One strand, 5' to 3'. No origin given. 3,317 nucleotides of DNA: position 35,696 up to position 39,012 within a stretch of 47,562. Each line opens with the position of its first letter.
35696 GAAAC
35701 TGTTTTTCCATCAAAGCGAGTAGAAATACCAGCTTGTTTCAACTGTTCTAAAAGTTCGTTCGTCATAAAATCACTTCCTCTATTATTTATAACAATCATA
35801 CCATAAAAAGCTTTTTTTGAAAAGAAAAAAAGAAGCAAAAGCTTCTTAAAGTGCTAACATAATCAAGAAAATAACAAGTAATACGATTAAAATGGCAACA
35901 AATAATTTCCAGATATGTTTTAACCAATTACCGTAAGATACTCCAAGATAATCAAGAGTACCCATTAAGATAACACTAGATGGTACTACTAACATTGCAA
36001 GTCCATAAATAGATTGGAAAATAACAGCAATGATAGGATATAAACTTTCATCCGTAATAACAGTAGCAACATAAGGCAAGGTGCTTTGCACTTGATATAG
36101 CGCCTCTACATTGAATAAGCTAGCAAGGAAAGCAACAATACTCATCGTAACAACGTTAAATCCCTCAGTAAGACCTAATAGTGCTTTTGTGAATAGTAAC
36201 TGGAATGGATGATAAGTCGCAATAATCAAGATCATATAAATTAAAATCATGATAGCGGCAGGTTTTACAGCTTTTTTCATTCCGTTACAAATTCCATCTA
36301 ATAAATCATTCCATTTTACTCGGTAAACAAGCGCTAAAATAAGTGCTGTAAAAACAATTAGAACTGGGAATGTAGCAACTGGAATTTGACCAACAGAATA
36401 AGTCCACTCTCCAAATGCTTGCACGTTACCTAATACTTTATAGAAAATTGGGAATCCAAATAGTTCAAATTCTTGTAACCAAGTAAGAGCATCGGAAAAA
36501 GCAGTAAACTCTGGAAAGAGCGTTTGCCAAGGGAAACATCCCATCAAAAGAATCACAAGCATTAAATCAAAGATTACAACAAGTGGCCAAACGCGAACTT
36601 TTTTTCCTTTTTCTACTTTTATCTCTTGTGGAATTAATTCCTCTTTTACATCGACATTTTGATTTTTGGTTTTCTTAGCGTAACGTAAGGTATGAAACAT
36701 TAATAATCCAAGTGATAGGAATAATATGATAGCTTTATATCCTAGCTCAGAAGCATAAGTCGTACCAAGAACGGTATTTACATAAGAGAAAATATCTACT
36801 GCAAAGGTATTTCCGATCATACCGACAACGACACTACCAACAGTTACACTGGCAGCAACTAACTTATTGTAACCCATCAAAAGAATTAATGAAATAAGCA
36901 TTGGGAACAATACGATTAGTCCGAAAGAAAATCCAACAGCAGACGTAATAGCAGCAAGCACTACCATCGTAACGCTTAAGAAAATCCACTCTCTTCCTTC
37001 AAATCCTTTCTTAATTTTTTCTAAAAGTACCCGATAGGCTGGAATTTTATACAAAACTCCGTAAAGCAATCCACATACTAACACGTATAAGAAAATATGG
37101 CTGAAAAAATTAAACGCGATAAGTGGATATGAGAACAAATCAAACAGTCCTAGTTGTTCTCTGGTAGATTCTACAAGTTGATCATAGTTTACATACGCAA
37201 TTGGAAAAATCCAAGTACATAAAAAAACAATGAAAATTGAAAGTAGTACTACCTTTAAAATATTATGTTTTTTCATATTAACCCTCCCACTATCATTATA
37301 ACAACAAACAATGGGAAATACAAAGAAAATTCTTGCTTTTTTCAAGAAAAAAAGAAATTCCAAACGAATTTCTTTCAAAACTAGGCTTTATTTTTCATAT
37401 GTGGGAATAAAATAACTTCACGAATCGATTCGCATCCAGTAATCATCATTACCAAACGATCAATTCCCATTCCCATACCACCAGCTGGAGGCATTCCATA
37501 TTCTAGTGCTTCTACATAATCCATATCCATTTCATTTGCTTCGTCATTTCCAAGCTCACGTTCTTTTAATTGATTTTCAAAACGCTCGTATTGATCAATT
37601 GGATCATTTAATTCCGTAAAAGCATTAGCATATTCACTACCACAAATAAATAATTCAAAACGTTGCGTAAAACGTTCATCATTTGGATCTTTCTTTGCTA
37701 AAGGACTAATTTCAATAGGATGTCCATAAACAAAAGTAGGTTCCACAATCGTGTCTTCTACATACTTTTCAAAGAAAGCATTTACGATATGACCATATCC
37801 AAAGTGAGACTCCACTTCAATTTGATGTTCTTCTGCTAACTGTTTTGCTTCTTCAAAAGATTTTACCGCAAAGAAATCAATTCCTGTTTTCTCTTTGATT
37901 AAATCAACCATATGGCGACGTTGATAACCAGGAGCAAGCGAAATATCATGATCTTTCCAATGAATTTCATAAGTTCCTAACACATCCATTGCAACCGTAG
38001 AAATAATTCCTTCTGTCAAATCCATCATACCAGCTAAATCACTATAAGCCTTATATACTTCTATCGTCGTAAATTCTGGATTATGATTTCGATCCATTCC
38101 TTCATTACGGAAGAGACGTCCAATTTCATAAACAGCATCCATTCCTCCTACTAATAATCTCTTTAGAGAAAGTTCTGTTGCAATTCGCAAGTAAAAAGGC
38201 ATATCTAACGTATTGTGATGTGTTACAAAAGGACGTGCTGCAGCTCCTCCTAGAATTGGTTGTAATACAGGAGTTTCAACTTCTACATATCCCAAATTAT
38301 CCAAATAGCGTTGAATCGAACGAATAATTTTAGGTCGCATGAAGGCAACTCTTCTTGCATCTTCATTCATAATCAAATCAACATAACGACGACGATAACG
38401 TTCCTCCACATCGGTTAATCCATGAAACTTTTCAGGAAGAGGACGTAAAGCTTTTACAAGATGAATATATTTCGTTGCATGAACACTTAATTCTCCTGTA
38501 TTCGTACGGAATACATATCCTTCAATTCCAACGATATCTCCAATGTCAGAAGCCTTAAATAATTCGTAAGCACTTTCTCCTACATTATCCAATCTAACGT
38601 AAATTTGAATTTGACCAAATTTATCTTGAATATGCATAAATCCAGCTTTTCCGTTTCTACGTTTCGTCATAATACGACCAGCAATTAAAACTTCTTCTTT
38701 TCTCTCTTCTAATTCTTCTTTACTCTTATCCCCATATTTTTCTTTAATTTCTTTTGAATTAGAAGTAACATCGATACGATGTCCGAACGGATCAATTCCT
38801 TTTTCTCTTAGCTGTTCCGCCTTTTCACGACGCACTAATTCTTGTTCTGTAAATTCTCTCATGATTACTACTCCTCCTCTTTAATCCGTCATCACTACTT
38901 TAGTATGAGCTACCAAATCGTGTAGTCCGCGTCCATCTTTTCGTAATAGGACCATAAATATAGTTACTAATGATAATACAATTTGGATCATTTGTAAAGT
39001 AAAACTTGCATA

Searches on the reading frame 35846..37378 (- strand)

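Call 18: search_protein_families(library=ncbifam, proteins=[window:35846-37378:-], max_evalue=0.001)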
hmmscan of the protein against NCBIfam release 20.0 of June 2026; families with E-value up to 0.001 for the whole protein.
window:35846-37378:- (510 aa): 1 family
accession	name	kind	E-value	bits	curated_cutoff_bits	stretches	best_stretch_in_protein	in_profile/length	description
NF008611.1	PRK11588.1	equivalog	2.3e-06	26.6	500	1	339-504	306-483/492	putative basic amino acid antiporter YfcC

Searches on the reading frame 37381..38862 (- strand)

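Call 18: search_protein_families(library=ncbifam, proteins=[window:37381-38862:-], max_evalue=0.001)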
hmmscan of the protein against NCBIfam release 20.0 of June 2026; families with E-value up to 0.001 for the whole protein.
window:37381-38862:- (493 aa): 19 families
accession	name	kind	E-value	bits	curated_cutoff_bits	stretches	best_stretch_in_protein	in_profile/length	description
NF001756.1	PRK00484.1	subfamily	2e-214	712.8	468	1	6-491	2-487/488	lysine--tRNA ligase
TIGR00499.1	lysS_bact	equivalog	1.8e-201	670.1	427.6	1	5-492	3-495/496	lysine--tRNA ligase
NF002821.0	PRK02983.1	equivalog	1.2e-153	513.6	742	1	3-492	617-1101/1102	bifunctional lysylphosphatidylglycerol synthetase/lysine--tRNA ligase LysX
NF009101.0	PRK12445.1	subfamily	2.8e-148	494.6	1026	1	6-491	17-503/505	lysine--tRNA ligase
TIGR00462.1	genX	equivalog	4.1e-63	213.6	286.9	1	176-486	4-304/304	EF-P lysine aminoacylase EpmA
NF006828.0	PRK09350.1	equivalog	1.1e-54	185.9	264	1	175-488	18-322/325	elongation factor P--(R)-beta-lysine ligase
TIGR00459.1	aspS_bact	equivalog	1.5e-41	142.4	373.85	2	53-296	14-262/586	aspartate--tRNA ligase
NF003483.0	PRK05159.1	equivalog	1.8e-41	142.5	353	1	50-488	10-431/438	aspartate--tRNA(Asn) ligase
NF001750.0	PRK00476.1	equivalog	7.8e-40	136.7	443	2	52-296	15-267/590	aspartate--tRNA ligase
TIGR00458.1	aspS_nondisc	equivalog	2.1e-39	135.7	368.4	1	53-490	10-423/428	aspartate--tRNA(Asn) ligase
NF003037.0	PRK03932.1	equivalog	8.5e-36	123.9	414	1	53-492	14-448/451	asparagine--tRNA ligase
TIGR00457.1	asnS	equivalog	7e-33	114.1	342.6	1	52-492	13-452/455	asparagine--tRNA ligase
NF009460.0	PRK12820.1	equivalog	2e-27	95.6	1379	2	155-288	156-288/723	bifunctional aspartyl-tRNA synthetase/aspartyl/glutamyl-tRNA amidotransferase subunit C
NF005052.0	PRK06462.1-1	equivalog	1.2e-12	47.6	368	1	151-489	28-346/353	asparagine synthetase A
NF005054.0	PRK06462.1-4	equivalog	3.1e-10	39.6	309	1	424-489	249-311/318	asparagine synthetase A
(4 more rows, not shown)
